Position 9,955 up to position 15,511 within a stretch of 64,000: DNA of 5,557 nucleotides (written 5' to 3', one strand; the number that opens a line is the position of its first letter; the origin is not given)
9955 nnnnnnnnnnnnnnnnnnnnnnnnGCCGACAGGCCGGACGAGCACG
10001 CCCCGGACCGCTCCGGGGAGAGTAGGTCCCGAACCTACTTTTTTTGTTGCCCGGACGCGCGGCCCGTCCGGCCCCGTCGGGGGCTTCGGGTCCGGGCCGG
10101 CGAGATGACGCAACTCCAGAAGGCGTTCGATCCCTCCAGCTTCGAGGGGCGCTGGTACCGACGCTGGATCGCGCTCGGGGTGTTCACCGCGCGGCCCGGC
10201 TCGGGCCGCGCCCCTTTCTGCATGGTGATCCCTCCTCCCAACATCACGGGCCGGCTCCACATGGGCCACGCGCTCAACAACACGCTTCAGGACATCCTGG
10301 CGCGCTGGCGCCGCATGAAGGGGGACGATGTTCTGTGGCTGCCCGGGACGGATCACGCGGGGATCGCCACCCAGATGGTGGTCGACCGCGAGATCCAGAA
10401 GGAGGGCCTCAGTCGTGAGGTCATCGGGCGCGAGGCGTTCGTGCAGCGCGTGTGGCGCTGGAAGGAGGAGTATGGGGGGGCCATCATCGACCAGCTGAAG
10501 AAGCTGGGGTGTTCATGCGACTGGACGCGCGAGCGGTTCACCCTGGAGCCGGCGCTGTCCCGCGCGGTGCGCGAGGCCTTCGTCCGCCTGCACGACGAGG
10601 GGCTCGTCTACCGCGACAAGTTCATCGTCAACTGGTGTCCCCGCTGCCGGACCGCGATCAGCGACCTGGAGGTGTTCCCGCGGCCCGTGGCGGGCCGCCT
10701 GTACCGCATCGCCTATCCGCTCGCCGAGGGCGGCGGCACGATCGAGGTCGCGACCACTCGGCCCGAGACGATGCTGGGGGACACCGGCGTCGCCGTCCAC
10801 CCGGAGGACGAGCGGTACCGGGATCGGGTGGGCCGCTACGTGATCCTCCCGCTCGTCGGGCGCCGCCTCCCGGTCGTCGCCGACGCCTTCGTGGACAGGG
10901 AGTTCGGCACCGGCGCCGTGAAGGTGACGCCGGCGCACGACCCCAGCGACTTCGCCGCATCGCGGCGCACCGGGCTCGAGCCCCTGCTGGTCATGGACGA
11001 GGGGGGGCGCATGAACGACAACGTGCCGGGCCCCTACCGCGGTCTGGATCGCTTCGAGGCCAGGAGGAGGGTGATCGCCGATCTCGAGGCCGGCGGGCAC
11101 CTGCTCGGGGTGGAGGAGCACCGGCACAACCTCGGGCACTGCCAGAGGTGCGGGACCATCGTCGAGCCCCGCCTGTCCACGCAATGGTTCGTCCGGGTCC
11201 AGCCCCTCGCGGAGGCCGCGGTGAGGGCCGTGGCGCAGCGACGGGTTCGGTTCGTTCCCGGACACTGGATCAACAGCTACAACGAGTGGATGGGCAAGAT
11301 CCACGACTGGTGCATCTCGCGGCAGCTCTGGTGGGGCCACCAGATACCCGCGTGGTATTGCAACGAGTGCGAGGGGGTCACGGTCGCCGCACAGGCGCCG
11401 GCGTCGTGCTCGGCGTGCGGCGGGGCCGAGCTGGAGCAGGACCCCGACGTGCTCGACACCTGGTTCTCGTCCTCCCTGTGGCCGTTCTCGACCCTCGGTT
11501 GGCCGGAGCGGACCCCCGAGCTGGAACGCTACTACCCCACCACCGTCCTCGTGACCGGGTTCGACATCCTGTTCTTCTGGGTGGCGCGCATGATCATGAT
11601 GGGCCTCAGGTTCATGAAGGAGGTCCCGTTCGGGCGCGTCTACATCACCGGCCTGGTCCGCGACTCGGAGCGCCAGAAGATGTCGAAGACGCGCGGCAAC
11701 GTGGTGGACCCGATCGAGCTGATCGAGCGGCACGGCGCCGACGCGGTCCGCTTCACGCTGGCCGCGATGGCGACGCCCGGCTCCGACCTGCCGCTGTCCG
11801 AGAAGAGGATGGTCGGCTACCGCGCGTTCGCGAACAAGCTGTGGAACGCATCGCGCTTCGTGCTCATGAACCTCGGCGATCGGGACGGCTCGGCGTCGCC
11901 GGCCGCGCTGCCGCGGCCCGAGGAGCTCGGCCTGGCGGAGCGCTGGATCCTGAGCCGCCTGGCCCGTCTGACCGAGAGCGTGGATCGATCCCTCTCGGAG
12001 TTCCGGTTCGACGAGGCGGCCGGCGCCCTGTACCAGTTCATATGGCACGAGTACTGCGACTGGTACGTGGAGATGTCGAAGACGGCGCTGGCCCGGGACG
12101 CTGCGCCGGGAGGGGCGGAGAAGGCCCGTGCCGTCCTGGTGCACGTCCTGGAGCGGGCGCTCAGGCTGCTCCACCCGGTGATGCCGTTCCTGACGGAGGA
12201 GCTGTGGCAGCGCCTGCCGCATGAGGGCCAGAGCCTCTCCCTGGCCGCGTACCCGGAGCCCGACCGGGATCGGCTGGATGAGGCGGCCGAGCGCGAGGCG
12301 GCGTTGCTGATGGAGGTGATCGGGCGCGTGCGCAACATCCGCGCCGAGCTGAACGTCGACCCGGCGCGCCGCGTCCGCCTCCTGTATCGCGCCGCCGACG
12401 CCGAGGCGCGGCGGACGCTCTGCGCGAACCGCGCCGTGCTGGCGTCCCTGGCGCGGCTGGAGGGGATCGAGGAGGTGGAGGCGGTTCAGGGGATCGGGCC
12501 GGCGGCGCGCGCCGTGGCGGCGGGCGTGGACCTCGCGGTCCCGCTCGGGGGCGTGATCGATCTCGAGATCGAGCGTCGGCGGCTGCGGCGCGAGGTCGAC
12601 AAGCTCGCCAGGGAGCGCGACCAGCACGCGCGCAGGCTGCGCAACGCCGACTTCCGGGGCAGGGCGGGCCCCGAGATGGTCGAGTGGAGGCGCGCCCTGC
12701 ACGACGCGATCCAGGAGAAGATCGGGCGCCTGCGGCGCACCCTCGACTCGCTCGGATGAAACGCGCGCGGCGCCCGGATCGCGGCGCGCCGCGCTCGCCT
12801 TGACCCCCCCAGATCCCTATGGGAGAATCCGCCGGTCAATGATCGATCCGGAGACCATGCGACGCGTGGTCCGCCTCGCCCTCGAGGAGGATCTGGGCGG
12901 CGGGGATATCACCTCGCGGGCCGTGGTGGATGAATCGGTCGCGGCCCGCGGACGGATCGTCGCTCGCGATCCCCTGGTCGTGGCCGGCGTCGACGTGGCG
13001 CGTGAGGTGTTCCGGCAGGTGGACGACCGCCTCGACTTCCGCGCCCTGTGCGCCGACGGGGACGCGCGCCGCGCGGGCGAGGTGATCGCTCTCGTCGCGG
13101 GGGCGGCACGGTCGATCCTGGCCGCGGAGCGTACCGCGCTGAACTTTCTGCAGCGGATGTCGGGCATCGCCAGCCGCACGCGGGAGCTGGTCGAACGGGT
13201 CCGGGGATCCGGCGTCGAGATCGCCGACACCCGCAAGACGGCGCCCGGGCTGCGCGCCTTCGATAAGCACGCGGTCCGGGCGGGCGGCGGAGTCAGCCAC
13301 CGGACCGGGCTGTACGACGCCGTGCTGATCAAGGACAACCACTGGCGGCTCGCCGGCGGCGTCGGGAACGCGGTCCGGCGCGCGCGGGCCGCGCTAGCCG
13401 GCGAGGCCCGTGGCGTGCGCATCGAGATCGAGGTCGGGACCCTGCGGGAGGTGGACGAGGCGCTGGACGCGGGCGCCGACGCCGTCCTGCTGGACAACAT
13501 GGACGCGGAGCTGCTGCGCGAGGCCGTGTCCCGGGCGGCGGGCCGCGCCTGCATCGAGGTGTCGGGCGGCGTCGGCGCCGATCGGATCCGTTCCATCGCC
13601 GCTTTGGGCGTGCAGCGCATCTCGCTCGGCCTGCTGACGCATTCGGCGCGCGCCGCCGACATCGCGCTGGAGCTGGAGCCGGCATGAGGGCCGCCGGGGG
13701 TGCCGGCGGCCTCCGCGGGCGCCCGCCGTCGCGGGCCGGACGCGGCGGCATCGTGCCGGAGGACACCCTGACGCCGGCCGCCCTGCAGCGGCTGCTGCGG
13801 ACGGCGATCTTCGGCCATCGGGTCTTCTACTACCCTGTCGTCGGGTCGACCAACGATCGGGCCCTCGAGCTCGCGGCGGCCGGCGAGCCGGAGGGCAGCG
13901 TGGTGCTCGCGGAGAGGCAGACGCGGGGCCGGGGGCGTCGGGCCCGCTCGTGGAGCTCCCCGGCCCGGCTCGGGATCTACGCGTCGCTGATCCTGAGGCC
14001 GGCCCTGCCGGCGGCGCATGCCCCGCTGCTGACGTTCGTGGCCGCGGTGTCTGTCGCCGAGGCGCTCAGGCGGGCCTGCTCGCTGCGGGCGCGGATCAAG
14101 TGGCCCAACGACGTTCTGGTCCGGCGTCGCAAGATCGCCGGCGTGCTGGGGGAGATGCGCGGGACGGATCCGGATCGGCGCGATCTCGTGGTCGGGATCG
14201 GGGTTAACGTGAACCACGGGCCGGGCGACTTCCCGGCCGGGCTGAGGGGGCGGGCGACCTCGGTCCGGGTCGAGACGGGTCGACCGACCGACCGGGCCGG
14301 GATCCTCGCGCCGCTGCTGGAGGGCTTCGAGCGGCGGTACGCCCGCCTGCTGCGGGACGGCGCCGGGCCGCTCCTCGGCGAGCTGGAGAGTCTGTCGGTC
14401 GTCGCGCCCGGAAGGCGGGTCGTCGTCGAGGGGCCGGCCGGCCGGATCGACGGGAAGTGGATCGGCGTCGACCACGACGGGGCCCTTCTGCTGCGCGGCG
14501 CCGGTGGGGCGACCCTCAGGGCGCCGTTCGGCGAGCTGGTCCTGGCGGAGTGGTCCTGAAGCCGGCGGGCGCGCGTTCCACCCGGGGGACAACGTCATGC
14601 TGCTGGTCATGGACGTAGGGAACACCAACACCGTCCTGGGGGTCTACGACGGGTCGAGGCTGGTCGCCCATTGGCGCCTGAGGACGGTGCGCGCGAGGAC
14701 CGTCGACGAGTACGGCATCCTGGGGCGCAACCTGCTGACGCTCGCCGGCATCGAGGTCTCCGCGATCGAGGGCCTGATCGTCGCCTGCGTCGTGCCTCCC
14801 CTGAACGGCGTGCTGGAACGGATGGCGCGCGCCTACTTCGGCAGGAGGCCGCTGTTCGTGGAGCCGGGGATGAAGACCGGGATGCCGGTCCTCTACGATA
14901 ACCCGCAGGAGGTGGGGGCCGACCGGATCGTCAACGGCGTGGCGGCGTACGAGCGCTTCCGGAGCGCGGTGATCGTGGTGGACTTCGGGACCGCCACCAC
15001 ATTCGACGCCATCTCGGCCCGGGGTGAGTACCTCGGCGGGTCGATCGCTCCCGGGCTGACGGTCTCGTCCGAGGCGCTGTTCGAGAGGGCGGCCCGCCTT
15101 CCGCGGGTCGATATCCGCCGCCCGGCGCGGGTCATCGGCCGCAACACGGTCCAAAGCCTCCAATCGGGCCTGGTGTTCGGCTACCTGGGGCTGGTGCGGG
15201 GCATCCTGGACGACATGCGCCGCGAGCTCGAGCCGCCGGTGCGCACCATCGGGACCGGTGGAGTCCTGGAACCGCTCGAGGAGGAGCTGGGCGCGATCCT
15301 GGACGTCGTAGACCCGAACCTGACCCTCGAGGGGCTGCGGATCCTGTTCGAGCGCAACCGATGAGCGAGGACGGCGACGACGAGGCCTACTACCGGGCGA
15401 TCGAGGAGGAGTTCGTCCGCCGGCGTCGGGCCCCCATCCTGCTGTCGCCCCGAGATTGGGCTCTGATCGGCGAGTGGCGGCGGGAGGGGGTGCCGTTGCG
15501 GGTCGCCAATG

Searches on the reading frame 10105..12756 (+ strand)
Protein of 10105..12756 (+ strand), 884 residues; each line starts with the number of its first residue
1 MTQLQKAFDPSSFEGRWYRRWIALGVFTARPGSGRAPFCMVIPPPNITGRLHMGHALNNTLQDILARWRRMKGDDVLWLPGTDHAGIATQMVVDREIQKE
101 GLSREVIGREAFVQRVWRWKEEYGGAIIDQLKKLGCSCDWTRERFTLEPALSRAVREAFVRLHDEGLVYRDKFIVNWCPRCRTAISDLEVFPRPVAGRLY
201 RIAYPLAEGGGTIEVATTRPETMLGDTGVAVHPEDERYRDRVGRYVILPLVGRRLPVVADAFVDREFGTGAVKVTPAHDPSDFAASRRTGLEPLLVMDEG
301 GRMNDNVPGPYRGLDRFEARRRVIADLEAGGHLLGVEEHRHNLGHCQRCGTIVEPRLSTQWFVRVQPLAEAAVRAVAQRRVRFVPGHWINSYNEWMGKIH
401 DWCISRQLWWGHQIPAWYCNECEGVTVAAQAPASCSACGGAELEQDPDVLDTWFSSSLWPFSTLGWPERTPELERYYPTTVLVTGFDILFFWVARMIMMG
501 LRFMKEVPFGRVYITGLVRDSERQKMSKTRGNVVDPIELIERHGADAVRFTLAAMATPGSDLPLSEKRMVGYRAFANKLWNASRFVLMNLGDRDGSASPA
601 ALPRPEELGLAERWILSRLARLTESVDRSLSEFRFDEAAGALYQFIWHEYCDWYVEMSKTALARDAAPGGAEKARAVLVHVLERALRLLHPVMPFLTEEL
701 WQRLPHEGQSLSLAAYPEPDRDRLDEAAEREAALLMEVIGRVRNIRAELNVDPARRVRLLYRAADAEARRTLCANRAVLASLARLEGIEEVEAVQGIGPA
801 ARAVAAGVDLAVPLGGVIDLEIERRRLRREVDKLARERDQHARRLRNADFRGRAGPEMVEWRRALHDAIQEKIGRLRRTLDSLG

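Call 38: search_protein_families(library=pfam, proteins=[window:10105-12756:+], max_evalue=0.00001)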
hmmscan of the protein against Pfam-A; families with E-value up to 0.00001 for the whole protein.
window:10105-12756:+ (884 aa): 5 families
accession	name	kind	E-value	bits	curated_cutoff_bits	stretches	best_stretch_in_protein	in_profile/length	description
PF00133.28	tRNA-synt_1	-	2.5e-135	451.9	22.7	1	17-563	2-412/414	tRNA synthetases class I (I, L, M and V)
PF08264.19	Anticodon_1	-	1.7e-40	138.7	25.1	1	612-757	1-144/148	Anticodon-binding domain of tRNA ligase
PF09334.17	tRNA-synt_1g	-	8.9e-21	74.5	20.1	1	47-189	10-134/391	tRNA synthetases class I (M)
PF13603.12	tRNA-synt_1_2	-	4.3e-09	36.6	25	1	243-298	86-141/185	Leucyl-tRNA synthetase, editing domain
PF10458.14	Val_tRNA-synt_C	-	7.4e-07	29.8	25.9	1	819-884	1-66/66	Valyl tRNA synthetase tRNA binding arm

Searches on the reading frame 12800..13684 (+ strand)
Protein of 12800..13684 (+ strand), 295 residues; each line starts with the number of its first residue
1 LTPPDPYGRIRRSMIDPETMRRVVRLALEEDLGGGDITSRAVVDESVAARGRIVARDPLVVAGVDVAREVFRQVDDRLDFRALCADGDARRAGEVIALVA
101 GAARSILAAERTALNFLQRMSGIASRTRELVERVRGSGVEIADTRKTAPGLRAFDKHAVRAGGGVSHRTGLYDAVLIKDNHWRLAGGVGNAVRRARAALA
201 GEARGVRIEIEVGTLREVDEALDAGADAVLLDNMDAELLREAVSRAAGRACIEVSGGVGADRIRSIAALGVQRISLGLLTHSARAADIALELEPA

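Call 39: search_protein_families(library=pfam, proteins=[window:12800-13684:+], max_evalue=0.00001)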
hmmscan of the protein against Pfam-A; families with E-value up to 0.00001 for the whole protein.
window:12800-13684:+ (295 aa): 2 families
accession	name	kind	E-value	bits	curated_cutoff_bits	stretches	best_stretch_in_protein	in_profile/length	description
PF01729.25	QRPTase_C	-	1.2e-52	178.6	23.1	1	123-291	1-169/169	Quinolinate phosphoribosyl transferase, C-terminal domain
PF02749.22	QRPTase_N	-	4e-20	72.3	27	1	36-121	1-82/82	Quinolinate phosphoribosyl transferase, N-terminal domain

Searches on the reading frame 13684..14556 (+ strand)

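Call 39: search_protein_families(library=pfam, proteins=[window:13684-14556:+], max_evalue=0.00001)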
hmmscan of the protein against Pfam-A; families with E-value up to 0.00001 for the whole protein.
window:13684-14556:+ (291 aa): 1 family
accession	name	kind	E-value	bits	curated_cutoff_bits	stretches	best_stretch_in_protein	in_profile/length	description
PF03099.24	BPL_LplA_LipB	-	1.6e-18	67.3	21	1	51-175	3-133/133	Biotin/lipoate A/B protein ligase family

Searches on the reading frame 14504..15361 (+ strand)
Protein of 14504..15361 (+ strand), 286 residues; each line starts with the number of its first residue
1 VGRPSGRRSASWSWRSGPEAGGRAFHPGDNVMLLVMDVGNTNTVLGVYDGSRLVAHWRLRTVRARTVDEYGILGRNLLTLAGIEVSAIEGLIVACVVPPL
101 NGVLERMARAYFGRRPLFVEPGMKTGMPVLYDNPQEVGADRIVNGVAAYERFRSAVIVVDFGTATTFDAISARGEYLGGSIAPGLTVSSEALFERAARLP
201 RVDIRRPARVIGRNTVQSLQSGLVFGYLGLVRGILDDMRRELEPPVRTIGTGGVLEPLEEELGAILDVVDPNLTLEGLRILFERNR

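Call 39: search_protein_families(library=pfam, proteins=[window:14504-15361:+], max_evalue=0.00001)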
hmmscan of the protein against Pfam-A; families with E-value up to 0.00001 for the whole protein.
window:14504-15361:+ (286 aa): 1 family
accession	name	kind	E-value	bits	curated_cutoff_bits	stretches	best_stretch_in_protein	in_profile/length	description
PF03309.20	Pan_kinase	-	2.2e-74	250.2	24.7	1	33-235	1-203/205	Type III pantothenate kinase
